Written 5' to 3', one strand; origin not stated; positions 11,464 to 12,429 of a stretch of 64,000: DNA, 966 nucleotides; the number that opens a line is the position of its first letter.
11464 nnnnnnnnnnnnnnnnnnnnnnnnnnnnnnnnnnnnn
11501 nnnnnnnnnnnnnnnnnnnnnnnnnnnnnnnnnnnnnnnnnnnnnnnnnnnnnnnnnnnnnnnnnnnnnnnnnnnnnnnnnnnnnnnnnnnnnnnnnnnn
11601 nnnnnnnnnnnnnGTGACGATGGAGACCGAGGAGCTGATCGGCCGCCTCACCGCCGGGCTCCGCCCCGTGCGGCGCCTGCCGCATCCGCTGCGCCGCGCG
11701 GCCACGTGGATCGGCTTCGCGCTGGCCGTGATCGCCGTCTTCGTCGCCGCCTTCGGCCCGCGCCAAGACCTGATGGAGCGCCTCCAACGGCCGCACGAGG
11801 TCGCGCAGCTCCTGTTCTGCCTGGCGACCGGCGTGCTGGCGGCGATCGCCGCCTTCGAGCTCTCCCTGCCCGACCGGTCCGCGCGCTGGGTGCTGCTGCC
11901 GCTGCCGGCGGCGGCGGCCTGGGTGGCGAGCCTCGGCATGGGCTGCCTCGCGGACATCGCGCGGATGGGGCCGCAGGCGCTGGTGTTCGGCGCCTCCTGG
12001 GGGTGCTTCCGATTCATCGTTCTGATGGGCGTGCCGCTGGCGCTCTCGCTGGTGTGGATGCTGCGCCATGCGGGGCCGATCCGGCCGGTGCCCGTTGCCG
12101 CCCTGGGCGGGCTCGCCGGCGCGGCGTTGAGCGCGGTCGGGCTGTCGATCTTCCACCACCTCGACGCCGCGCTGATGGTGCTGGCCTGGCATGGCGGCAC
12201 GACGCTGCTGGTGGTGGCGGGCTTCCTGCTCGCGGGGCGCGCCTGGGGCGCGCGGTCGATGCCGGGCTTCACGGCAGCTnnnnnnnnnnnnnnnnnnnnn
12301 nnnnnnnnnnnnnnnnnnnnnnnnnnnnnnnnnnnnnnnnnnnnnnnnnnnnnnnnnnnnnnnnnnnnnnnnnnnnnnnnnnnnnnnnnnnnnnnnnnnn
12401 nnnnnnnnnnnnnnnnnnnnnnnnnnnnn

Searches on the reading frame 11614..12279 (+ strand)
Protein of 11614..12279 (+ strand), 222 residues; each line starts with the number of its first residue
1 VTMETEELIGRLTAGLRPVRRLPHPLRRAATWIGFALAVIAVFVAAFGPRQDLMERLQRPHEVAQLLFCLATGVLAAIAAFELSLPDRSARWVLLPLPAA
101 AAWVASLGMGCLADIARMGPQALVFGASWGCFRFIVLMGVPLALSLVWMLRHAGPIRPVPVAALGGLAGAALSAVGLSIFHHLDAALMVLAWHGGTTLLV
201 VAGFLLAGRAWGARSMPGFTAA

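Call 12: search_protein_families(library=pfam, proteins=[window:11614-12279:+], max_evalue=1)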
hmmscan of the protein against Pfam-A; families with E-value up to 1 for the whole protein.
window:11614-12279:+ (222 aa): 1 family
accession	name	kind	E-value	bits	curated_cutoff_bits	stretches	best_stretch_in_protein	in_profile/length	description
PF06532.16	NrsF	-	2.5e-31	109.6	26.8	1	12-209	1-200/204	Negative regulator of sigma F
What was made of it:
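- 11614..12282 (+): nrsF anti-sigma factor gene. Pfam NrsF PF06532, 2.5e-31 (call 12).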

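Call 13: search_protein_families(library=ncbifam, proteins=[window:11614-12279:+], max_evalue=1)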
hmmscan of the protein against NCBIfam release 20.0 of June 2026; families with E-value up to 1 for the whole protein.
window:11614-12279:+ (222 aa): 1 family
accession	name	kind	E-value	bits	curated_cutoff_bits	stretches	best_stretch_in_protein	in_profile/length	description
NF042994.1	AntiSigF_NrsF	equivalog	9.1e-05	22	300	1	3-194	1-194/214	anti-sigma-F factor NrsF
